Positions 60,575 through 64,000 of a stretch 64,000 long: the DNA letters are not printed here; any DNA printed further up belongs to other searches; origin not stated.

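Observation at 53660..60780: Sharp GC discontinuity inside the Rhs gene: whole YD-repeat shell, toxin tip and downstream cassettes look foreign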

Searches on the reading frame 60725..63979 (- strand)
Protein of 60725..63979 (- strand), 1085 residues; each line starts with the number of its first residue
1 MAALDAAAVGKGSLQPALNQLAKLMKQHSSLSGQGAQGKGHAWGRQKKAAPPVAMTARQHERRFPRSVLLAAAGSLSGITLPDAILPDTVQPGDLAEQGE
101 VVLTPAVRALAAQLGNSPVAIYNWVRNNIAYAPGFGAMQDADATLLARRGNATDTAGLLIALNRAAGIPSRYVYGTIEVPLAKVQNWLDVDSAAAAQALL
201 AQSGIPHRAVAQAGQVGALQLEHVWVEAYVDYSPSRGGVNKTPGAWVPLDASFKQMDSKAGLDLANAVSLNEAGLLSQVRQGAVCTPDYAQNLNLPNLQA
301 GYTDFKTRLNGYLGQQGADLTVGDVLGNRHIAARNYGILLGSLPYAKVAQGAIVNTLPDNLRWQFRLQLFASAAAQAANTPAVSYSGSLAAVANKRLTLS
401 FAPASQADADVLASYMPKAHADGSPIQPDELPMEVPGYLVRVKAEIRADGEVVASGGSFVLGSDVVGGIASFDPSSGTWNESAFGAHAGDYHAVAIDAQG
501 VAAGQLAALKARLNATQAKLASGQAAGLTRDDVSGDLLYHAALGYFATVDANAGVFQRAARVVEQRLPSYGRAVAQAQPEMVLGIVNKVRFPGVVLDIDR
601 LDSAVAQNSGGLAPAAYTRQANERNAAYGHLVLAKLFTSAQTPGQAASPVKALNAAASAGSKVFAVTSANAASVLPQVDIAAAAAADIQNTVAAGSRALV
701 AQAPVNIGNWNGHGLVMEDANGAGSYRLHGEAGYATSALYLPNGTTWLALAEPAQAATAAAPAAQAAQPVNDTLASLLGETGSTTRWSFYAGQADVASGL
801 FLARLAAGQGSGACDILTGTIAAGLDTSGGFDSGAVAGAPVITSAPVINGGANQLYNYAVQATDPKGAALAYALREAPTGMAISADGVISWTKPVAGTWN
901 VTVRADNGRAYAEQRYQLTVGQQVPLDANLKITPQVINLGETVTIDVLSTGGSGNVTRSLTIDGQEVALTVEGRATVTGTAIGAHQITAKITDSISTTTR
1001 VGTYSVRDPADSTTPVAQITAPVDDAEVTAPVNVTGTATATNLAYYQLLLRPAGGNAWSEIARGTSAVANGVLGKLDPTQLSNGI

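Call 9: find_related_loci(query=window:60725-63979:-, collection=genome_contigs, flank=10000)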
Query window:60725-63979:- (1085 aa) in genome_contigs; peptide patterns used: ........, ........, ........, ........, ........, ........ (x = any residue, [..] = any of these).
82 stretches matched a pattern; 13 encode a relative of the query (tblastn E <= 1e-3); 10 distinct loci.
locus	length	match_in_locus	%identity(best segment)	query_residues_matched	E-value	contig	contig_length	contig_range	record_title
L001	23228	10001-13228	87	10-1085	0e+0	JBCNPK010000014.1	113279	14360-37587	MAG: Pseudoduganella sp. isolate SMAGNO151 Contig14, whole genome shotgun sequence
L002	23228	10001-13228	84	10-1085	0e+0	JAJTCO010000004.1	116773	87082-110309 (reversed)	MAG: Pseudoduganella sp. isolate C_No_T20_C_bin.1 scaffold_103, whole genome shotgun sequence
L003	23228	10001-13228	87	10-1085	0e+0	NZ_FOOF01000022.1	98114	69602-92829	Duganella sp. CF458, whole genome shotgun sequence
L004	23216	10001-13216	87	14-1085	0e+0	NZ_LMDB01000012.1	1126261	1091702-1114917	Duganella sp. Root336D2 contig_2, whole genome shotgun sequence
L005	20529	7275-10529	73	1-1085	0e+0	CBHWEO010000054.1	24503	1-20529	MAG TPA_asm: uncultured Duganella sp. isolate ERR14722431_metabat2_62 genome assembly, contig: ERZ27336832.1469, whole g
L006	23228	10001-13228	88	10-1085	0e+0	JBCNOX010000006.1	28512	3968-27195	MAG: Pseudoduganella sp. isolate SMAGNO138 Contig6, whole genome shotgun sequence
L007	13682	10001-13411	53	4-1085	0e+0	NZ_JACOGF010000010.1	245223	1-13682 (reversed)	Undibacterium hunanense strain CY18W NODE_10_length_245223_cov_25.763721_10, whole genome shotgun sequence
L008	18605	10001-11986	49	460-1085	1e-173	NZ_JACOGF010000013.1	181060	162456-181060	Undibacterium hunanense strain CY18W NODE_13_length_181060_cov_26.193707_13, whole genome shotgun sequence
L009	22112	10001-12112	43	65-751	4e-166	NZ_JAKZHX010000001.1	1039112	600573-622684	Undibacterium sp. TS12 1, whole genome shotgun sequence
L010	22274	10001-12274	40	2-730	1e-151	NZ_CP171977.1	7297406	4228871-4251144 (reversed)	Pseudoduganella sp. UC29_106 chromosome, complete genome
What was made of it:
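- Tried and rejected: The genome scan (call 9) and the shell search had already answered the question of closest relatives.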

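Call 23: search_protein_families(library=pfam, proteins=[L004:356-9403:+, L010:6231-9527:+, L010:9560-12634:+, L009:9263-12388:+, L004:9440-12700:+], max_evalue=0.001)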
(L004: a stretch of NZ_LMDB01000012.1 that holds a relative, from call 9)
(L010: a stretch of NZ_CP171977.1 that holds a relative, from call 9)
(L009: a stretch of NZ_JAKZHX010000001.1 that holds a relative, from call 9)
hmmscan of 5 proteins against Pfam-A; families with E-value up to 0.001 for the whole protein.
L004:356-9403:+ (3016 aa): 12 families
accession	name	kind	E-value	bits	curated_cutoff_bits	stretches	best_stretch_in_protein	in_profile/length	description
PF13620.12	CarboxypepD_reg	-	1.1e-46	157.6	32.3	4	384-452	1-76/82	Carboxypeptidase regulatory-like domain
PF13715.12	CarbopepD_reg_2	-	2.2e-39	133.8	32.2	4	299-372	1-73/88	CarboxypepD_reg-like domain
PF01436.27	NHL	-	1.6e-22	78.8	20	0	1150-1177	1-28/28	NHL repeat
PF24684.1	Vgb_lyase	-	4.5e-19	68.8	50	2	828-1049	56-283/290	Virginiamycin B lyase family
PF08450.18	SGL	-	5.8e-19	69.1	26.3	0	931-1101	24-213/246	SMP-30/Gluconolactonase/LRE-like region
PF25021.1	TEN_NHL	-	6.9e-11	42.1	27.1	0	1896-2038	28-159/357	Teneurin NHL domain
PF06739.17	SBBP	-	3.3e-09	37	20.5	0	1269-1283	14-28/38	Beta-propeller repeat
PF22701.2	Mala_s_1-like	-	1.3e-06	28.8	27.5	0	1247-1333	71-150/195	Mal s 1 allergenic protein-like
PF11797.14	WxLIP_HBD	-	3.1e-06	27.6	28.9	0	2394-2456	52-115/138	WxL Interacting Protein, host binding domain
PF17802.7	SpaA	-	6.7e-05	23.4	23.1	0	305-348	9-57/91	Prealbumin-like fold domain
PF25020.1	TTR_TEN1-4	-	0.00039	20.7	27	0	297-375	7-85/86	Teneurin TTR-like domain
PF14524.12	Wzt_C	-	0.00048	20.6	30.4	0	2380-2472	30-128/143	Wzt C-terminal domain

L010:6231-9527:+ (1099 aa): 2 families
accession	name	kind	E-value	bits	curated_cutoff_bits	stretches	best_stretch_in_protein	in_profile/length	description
PF06119.19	NIDO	-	8.9e-38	130.6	25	1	71-240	1-185/186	Nidogen-like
PF01835.25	MG2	-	2.5e-12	47.4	32.8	1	469-569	4-96/96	MG2 domain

L010:9560-12634:+ (1025 aa): 1 family
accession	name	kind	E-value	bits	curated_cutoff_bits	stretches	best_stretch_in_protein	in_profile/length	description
PF01841.26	Transglut_core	-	3.8e-16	59.8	23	1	261-402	11-108/108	Transglutaminase-like superfamily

L009:9263-12388:+ (1042 aa): 2 families
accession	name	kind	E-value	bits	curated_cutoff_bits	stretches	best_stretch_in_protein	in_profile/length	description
PF01841.26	Transglut_core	-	9.8e-18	64.9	23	1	296-435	13-108/108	Transglutaminase-like superfamily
PF16591.11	HBM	-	0.00099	19.1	29.8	1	71-184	107-221/254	Helical bimodular sensor domain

L004:9440-12700:+ (1087 aa): 1 family
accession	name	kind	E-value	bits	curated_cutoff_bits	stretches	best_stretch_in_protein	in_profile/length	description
PF01841.26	Transglut_core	-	1.4e-16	61.2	23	1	291-425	17-108/108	Transglutaminase-like superfamily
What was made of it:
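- On T6SS PAAR-Rhs effectors: The upstream neighbour in relatives is a 3016-aa NHL/CarboxypepD_reg protein, not vgrG (call 23).
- Closest known: Teneurin and Tc-toxin BC shells. Same: In relatives the gene directly upstream encodes a 3016-aa NHL/beta-propeller protein with weak teneurin NHL and TTR hits (call 23).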

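Call 30: search_solved_structures(query=window:60725-63979:-, max_evalue=0.01)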
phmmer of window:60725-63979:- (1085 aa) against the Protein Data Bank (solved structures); distinct sequences matched with E-value up to 0.01: 1.
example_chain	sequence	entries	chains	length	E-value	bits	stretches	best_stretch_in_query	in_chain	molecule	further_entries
3isr_A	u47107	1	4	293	0.0027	18.8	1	118-175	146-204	Transglutaminase-like enzymes, putative cysteine protease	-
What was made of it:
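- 63227..63631 (-): Transglutaminase-like domain (in-window residues 117-251) with the catalytic Cys replaced by Ala, i.e. an inactive transglutaminase. Weak PDB match to 3isr (call 30).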
